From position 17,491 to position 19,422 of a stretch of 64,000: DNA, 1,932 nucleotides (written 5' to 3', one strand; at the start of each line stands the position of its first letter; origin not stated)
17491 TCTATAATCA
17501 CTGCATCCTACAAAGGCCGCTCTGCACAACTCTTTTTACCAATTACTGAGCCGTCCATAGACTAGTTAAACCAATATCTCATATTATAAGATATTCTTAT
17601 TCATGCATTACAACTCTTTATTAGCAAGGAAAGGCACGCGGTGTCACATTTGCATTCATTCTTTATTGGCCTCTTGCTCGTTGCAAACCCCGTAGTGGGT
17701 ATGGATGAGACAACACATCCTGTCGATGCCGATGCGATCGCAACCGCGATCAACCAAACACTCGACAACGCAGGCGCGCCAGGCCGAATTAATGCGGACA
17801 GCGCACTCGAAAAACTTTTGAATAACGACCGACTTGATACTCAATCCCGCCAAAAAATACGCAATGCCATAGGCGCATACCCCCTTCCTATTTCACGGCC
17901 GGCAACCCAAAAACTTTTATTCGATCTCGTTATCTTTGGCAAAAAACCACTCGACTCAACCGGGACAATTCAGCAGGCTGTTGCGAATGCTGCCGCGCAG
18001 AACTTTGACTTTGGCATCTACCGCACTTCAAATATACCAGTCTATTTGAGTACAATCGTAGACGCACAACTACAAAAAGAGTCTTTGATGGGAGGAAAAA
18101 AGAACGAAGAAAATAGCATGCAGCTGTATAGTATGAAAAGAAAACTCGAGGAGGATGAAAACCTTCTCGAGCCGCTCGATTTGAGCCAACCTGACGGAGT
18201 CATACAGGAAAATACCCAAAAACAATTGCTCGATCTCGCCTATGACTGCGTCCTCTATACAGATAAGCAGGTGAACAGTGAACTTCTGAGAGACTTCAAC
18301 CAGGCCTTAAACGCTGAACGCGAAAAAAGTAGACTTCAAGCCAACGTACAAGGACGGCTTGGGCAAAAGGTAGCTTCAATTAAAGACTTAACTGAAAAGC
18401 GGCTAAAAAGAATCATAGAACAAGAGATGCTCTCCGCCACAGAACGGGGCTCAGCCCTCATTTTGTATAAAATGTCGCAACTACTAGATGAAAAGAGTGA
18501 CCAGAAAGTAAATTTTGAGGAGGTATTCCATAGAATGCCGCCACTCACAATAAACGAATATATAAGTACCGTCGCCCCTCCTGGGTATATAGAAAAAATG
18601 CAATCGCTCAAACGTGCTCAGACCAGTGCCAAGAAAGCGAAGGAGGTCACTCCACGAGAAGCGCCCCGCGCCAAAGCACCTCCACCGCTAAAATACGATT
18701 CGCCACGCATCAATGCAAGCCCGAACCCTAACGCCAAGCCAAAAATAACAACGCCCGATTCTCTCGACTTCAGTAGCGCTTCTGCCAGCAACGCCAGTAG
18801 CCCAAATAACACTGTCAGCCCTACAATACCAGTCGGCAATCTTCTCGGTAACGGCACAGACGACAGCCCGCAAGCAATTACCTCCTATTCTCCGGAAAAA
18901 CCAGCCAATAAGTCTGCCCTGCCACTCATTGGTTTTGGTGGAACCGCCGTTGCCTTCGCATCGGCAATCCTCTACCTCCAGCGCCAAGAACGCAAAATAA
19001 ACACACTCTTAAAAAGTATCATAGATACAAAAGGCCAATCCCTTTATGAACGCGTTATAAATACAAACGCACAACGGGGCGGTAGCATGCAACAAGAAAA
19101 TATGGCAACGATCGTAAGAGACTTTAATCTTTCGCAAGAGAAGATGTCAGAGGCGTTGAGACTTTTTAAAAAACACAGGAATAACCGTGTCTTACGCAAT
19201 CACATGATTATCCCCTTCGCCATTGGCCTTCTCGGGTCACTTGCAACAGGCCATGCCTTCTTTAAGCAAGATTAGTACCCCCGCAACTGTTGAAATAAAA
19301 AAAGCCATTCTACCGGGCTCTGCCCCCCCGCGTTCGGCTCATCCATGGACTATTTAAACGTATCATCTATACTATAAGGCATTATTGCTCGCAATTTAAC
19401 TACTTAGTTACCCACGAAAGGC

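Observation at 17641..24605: Three-gene family of secreted proteins sharing a C-terminal two-helix membrane module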

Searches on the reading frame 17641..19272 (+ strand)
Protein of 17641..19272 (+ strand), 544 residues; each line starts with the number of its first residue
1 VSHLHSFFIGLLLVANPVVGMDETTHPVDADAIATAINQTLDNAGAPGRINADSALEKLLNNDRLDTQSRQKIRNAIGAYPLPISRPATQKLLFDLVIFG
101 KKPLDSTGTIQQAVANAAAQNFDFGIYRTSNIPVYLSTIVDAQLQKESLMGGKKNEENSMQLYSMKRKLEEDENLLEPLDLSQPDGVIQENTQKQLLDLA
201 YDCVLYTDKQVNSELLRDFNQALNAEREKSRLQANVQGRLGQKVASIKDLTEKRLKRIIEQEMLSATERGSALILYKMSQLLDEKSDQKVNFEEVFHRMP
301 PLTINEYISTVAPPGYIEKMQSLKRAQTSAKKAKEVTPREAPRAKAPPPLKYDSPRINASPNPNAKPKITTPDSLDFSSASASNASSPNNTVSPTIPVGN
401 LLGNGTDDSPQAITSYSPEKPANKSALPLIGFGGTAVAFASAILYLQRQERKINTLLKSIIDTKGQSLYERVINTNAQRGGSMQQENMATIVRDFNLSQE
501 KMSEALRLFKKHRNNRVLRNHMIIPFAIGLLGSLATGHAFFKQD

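Call 3: search_protein_families(library=pfam, proteins=[window:17641-19272:+], max_evalue=1)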
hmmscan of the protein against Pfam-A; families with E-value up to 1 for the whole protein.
window:17641-19272:+ (544 aa): 0 families

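Call 4: search_protein_families(library=ncbifam, proteins=[window:17641-19272:+], max_evalue=1)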
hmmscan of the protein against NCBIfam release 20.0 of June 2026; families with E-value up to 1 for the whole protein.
window:17641-19272:+ (544 aa): 0 families

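Call 54: predict_structure(alignment_id=A3)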
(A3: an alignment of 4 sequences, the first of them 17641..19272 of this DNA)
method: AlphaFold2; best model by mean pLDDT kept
length: 544 residues; sequences in the alignment: 4
mean_pLDDT: 41.7   pTM: 0.30
mean pLDDT of the five models: 41.7, 41.4, 39.3, 39.2, 38.3
residues with pLDDT >= 90: 0; 70-90: 62; 50-70: 84; < 50: 398
segments of 3 or more residues with pLDDT < 50: 1-227, 308-311, 335-449, 476-486, 498-503, 514-544
pLDDT, mean of each block of 10 residues (from residue 1): 35 30 22 26 23 35 37 35 29 32 26 28 29 36 36 34 39 35 28 29 27 35 49 70 77 83 72 77 82 71 47 59 67 44 34 33 32 26 26 25 24 25 27 33 44 56 58 51 48 53 50 47 37 37 37
secondary structure, 60 per line:
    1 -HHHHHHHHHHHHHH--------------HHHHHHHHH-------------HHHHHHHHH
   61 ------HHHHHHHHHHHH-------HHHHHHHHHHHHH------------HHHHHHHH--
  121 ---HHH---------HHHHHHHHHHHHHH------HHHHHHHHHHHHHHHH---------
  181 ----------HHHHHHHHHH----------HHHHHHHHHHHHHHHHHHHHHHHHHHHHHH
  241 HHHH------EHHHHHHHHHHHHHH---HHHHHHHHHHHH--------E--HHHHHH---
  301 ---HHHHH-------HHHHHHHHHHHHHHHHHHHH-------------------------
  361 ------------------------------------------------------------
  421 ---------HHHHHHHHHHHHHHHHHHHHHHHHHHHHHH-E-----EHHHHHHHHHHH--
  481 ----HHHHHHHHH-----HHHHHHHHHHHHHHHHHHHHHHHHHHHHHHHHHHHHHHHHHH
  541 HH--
elements in order: H2-15 H30-38 H52-60 H67-78 H86-98 H111-118 H136-149 H156-171 H191-200 H211-244 H252-265 H269-280 H292-297 H304-308 H316-335 H430-459 H468-478 H485-493 H499-542

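Call 65: list_cluster_members(proteins=[P0004, P0003, P0001, window:17641-19272:+, window:19427-22642:+])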
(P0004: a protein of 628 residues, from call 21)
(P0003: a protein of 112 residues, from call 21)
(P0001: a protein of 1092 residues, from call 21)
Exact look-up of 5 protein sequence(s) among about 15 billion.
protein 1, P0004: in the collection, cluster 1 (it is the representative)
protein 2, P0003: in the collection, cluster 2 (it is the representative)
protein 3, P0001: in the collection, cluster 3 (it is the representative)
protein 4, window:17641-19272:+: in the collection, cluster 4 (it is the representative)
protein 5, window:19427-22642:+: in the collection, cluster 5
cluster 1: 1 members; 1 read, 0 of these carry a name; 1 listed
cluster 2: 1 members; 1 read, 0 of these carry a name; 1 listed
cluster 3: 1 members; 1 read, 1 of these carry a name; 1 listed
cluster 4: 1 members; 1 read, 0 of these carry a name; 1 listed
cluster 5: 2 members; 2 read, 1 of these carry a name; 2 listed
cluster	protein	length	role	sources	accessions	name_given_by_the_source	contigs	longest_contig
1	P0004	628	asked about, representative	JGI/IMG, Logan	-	-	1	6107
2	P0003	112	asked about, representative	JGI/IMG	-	-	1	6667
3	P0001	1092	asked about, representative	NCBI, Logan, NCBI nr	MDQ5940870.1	MAG: hypothetical protein QG632_596 [Candidatus Dependentiae bacterium] | hypothetical protein [Candidatus Dependentiae bacterium]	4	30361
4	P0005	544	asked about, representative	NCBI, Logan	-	-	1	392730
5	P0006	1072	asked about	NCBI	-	-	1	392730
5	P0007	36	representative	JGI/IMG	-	hypothetical protein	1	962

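Call 69: search_protein_families(library=padloc, proteins=[window:17641-19272:+], max_evalue=0.01)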
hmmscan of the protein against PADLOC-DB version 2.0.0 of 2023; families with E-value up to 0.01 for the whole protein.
window:17641-19272:+ (544 aa): 0 families

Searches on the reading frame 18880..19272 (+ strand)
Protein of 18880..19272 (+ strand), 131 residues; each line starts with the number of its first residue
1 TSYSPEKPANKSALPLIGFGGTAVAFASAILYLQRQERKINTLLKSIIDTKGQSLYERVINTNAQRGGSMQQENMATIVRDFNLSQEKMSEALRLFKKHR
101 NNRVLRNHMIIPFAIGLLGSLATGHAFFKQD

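Call 17: find_related_loci(query=A1, collection=genome_contigs, flank=8000)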
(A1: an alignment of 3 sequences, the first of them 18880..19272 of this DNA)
Query A1 (131 aa) in genome_contigs; peptide patterns used: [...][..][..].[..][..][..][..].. (x = any residue, [..] = any of these).
48 stretches matched a pattern; 1 encode a relative of the query (tblastn E <= 1e-3); 1 distinct loci.
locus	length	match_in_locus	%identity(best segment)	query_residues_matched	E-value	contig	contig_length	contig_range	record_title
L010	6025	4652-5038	50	2-131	2e-40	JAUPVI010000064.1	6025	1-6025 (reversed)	MAG: Candidatus Dependentiae bacterium isolate erpe_2018_sw_30hr_WHONDRS-SW48-000095_A_bin.46 scaffold_4335, whole genom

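Call 21: search_protein_representatives(alignment_id=A1)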
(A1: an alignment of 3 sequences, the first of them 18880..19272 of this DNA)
Query: 3 sequences, 130 profile positions. Proteins with E-value up to 0.001 (for the whole library): 4; up to 1e-10: 4; up to 1e-30: 2. The best 4 are listed.
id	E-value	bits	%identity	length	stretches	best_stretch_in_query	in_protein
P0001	1.2e-51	190.1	-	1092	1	3-130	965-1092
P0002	2.2e-46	173.0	-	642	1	1-123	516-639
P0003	1.7e-24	102.3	-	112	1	18-130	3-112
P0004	1.5e-16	76.6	-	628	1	9-119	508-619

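Call 43: predict_structure(alignment_id=A2)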
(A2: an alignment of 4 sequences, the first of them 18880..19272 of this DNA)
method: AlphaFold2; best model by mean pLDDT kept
length: 131 residues; sequences in the alignment: 4
mean_pLDDT: 70.1   pTM: 0.53
mean pLDDT of the five models: 70.1, 69.4, 66.1, 58.7, 48.4
residues with pLDDT >= 90: 0; 70-90: 83; 50-70: 40; < 50: 8
segments of 3 or more residues with pLDDT < 50: 1-5
pLDDT, mean of each block of 10 residues (from residue 1): 46 56 76 82 79 78 64 69 75 79 78 75 60 43
secondary structure, 60 per line:
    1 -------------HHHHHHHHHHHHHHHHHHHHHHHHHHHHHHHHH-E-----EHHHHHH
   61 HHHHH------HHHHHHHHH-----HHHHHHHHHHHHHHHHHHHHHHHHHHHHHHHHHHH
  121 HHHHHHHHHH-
elements in order: H14-46 H55-65 H72-80 H86-130

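Call 50: fold_search(model_id=the predicted structure, library=pdb)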
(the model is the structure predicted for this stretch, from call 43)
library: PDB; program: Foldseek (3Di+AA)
matches with E <= 10: 163; with E <= 0.001: 0
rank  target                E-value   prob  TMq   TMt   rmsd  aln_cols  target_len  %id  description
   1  6ftj_1                1.6e+00  0.15  0.31  0.26  21.9       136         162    9  Cryo-EM Structure of the Mammalian Oligosaccharyltransferase Bound to Sec61 and the Non-programmed 80S Ribosome (released 2018-03-21)
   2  6fti_1                1.7e+00  0.16  0.31  0.26  21.8       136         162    9  Cryo-EM Structure of the Mammalian Oligosaccharyltransferase Bound to Sec61 and the Programmed 80S Ribosome (released 2018-03-21)
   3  9h6e_A                1.9e+00  0.21  0.31  0.27  10.3       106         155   11  Complex of Histidine-containing phosphotransfer 1 (AHP1) and Response regulator 1 (ARR1) from A. thaliana (released 2025-03-26)
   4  4mu6                  2.1e+00  0.60  0.44  0.22  11.1       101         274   17  Crystal Structure of the N-terminal domain of Effector Protein LegC3 from Legionella pneumophila (released 2013-12-11)
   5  5sw8_B                2.3e+00  0.23  0.42  0.31  14.9       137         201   11  Crystal structure of PI3Kalpha in complex with fragments 7 and 11 (released 2017-02-15)
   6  4g0u_B                2.5e+00  0.06  0.17  0.07  12.3       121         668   16  Human topoisomerase IIbeta in complex with DNA and amsacrine (released 2013-07-17)
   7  8w50_D                2.5e+00  0.04  0.17  0.06  14.6       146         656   18  Crystal structure of DNA binding and cleavage core of human topoisomerase 2-alpha in a DNA binding-competent conformat (released 2024-07-24)
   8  6z1a_B                2.6e+00  0.23  0.34  0.07  12.1       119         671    8  Ternary complex of Staphylococcus aureus DNA gyrase with AMK12 and DNA (released 2020-11-11)
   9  9r68_I                2.6e+00  0.12  0.28  0.06  25.3       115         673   14  CPS secretion pathway Wza-Wzc_C1 (Conf 2) (released 2026-03-04)
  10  3qx3_B                2.8e+00  0.09  0.25  0.08  13.7       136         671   17  Human topoisomerase IIbeta in complex with DNA and etoposide (released 2011-07-06)
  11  1wn0_C                2.8e+00  0.08  0.19  0.18  16.5       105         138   11  Crystal Structure of Histidine-containing Phosphotransfer Protein, ZmHP2, from maize (released 2005-01-25)
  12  3n24_F                2.8e+00  0.08  0.22  0.25  15.2       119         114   10  The crystal structure of a two-component sensor domain (3rd form) from Pseudomonas aeruginosa PA01 (released 2010-06-02)
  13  9h6e_C                2.9e+00  0.18  0.32  0.29  10.0       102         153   11  Complex of Histidine-containing phosphotransfer 1 (AHP1) and Response regulator 1 (ARR1) from A. thaliana (released 2025-03-26)
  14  8zak_B                3.3e+00  0.11  0.28  0.17  19.4       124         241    8  Crystal structure of the channel protein CorA from Campylobacter jejuni in complex with Ni2+ (released 2024-06-19)
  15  4g0w_B                3.5e+00  0.08  0.26  0.08  13.7       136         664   17  Human topoisomerase iibeta in complex with DNA and ametantrone (released 2013-07-17)
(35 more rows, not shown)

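Call 63: find_related_loci(query=A2, collection=metagenome_contigs, flank=10000)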
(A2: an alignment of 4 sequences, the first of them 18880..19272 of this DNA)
Query A2 (131 aa) in metagenome_contigs; peptide patterns used: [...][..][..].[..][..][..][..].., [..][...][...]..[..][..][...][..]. (x = any residue, [..] = any of these).
240 stretches matched a pattern, but none encodes a relative of the query by tblastn (E <= 1e-3).

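Call 64: find_related_loci(query=P0004, collection=metagenome_contigs, flank=10000)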
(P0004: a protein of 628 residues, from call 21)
Query P0004 (628 aa) in metagenome_contigs; peptide patterns used: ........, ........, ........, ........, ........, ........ (x = any residue, [..] = any of these).
402 stretches matched a pattern, but none encodes a relative of the query by tblastn (E <= 1e-3).

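Call 66: find_encoding_contigs(protein=P0001, flank=10000, max_places=4)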
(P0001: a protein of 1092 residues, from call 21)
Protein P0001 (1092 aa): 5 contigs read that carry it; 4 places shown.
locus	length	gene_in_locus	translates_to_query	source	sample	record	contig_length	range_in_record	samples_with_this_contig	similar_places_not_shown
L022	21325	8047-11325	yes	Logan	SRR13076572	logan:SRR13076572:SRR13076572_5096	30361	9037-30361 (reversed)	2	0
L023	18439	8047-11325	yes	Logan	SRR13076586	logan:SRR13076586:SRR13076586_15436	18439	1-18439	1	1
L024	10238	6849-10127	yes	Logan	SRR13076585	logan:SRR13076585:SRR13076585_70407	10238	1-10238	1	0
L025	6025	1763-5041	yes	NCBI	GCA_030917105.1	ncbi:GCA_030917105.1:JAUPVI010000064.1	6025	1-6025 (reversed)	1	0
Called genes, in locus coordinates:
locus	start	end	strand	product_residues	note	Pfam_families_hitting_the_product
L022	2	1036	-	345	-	?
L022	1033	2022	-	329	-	-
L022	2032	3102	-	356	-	-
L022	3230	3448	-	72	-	-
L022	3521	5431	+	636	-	PF01735:PLA2_B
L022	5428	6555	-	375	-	PF01702:TGT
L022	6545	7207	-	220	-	PF02592:Vut_1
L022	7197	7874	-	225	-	PF02592:Vut_1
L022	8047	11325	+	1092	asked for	-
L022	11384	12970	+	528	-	-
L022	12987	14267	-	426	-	PF13173:AAA_14, PF13635:DUF4143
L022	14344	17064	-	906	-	PF02463:SMC_N (faint), PF13476:AAA_23, PF13558:SbcC_Walker_B (weak)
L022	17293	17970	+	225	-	PF00023:Ank (faint), PF13606:Ank_3 (faint), PF12796:Ank_2, PF13637:Ank_4 (faint), PF13857:Ank_5 (faint)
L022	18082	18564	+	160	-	-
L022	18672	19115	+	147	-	-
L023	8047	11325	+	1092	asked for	-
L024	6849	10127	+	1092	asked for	-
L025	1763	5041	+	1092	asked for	-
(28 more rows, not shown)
